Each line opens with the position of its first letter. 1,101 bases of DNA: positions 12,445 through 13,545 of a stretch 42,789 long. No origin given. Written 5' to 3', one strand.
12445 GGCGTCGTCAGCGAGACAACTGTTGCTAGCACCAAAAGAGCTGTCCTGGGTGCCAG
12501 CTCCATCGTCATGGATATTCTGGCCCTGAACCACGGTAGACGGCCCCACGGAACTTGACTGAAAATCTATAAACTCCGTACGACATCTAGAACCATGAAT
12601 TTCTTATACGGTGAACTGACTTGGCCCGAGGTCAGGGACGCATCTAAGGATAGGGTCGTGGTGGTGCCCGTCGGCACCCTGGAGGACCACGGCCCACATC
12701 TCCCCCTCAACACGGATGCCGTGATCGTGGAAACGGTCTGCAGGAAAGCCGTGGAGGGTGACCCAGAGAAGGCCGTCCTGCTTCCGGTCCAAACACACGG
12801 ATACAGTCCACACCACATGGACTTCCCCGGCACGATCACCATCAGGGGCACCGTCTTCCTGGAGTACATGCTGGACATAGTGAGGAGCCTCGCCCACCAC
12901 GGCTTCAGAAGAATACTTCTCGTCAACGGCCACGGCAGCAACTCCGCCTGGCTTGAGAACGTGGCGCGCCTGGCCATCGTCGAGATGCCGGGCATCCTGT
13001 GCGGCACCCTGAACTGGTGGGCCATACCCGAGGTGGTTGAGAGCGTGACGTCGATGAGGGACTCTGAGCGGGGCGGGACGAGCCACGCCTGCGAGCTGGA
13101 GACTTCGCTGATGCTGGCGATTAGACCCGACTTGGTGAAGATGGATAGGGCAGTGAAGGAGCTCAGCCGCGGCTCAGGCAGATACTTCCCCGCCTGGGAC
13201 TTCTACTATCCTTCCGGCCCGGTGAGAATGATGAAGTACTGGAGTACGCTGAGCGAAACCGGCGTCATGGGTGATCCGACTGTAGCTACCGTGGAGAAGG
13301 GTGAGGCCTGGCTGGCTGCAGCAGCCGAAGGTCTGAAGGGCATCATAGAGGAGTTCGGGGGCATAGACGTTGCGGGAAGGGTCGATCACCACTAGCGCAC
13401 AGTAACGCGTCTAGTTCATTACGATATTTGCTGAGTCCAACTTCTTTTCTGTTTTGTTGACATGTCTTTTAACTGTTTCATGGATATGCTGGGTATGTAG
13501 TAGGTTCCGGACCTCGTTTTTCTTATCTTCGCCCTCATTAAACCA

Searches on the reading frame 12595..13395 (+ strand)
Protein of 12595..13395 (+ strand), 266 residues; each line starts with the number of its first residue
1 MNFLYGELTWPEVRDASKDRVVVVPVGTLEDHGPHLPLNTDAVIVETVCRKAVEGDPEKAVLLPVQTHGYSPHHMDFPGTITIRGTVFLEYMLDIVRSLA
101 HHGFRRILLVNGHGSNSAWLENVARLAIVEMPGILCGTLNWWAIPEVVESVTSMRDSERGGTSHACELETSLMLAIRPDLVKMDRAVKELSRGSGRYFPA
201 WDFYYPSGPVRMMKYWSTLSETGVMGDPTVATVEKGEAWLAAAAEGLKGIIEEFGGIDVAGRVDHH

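Call 27: search_protein_families(library=pfam, proteins=[window:12595-13395:+], max_evalue=0.001)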
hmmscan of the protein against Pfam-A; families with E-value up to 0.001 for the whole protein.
window:12595-13395:+ (266 aa): 1 family
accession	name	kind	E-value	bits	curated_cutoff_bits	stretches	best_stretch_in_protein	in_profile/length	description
PF02633.19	Creatininase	-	1.2e-72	244.6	31.3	1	7-247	2-234/238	Creatinine amidohydrolase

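Call 55: find_related_loci(query=window:12595-13395:+, collection=genome_contigs, flank=10000)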
Query window:12595-13395:+ (266 aa) in genome_contigs; peptide patterns used: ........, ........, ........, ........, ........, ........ (x = any residue, [..] = any of these).
557 stretches matched a pattern; 506 encode a relative of the query (tblastn E <= 1e-3); the best 80 are kept; 80 distinct loci.
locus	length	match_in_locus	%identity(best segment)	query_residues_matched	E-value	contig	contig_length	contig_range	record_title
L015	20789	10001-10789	73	4-266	3e-134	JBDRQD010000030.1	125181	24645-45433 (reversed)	MAG: Candidatus Bathyarchaeota archaeon isolate MEGAHIT-group-2.2 k141_613734, whole genome shotgun sequence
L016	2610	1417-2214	70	1-266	3e-136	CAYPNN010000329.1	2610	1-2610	MAG TPA_asm: uncultured Candidatus Bathyarchaeia archaeon isolate binchicken_co178_193 genome assembly, contig: NODE_477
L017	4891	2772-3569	69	1-266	1e-130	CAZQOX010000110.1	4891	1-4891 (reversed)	MAG TPA_asm: uncultured Candidatus Bathyarchaeia archaeon isolate binchicken_co89_247 genome assembly, contig: NODE_3803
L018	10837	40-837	69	1-266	6e-128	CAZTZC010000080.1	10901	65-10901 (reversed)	MAG TPA_asm: uncultured Candidatus Bathyarchaeia archaeon isolate SRP214966_co7_240 genome assembly, contig: NODE_5691_l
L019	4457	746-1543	69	1-266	4e-129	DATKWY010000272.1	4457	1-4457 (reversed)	MAG TPA_asm: Candidatus Desulfaltia sp. isolate SMAG_U14176 k141_605946, whole genome shotgun sequence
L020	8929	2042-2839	68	1-266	4e-125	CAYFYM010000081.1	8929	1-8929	MAG TPA_asm: uncultured Candidatus Bathyarchaeia archaeon isolate ERP108616_co1_60 genome assembly, contig: k119_783455,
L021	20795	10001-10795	65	3-266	2e-118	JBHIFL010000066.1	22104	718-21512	MAG: Candidatus Heimdallarchaeota archaeon isolate b1.sp2_bin.26 NODE_454_length_22104_cov_7.487414, whole genome shotgu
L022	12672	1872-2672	65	1-266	4e-118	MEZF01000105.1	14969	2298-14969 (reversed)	MAG: Candidatus Bathyarchaeota archaeon RBG_13_52_12 RBG_13_scaffold_8946, whole genome shotgun sequence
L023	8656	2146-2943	65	2-266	7e-117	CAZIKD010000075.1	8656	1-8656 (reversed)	MAG TPA_asm: uncultured Candidatus Bathyarchaeia archaeon isolate ERP119294_co4_351 genome assembly, contig: NODE_9115_l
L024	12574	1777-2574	62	2-266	9e-114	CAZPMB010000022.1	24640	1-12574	MAG TPA_asm: uncultured Candidatus Bathyarchaeia archaeon isolate binchicken_co383_203 genome assembly, contig: NODE_456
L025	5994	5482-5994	96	1-171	4e-110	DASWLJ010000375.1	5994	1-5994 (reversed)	MAG TPA_asm: Candidatus Bathyarchaeia archaeon isolate SMAG_U2945 k141_1139005, whole genome shotgun sequence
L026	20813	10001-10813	59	2-266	5e-107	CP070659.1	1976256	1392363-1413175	MAG: Candidatus Bathyarchaeota archaeon isolate bin796 chromosome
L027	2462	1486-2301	59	1-266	1e-110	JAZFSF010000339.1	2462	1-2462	MAG: Candidatus Bathyarchaeia archaeon isolate BS1bin.30 BS1bin.30_339, whole genome shotgun sequence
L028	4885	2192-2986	53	1-266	7e-93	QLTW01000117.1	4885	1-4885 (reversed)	MAG: Candidatus Psychracetigena formicireducens isolate BS525 DDT42_117, whole genome shotgun sequence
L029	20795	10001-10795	53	1-266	4e-92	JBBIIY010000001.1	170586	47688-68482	MAG: Coprothermobacterota bacterium isolate PFS170222_bin_15 NODE_24_length_170586_cov_36.073746, whole genome shotgun s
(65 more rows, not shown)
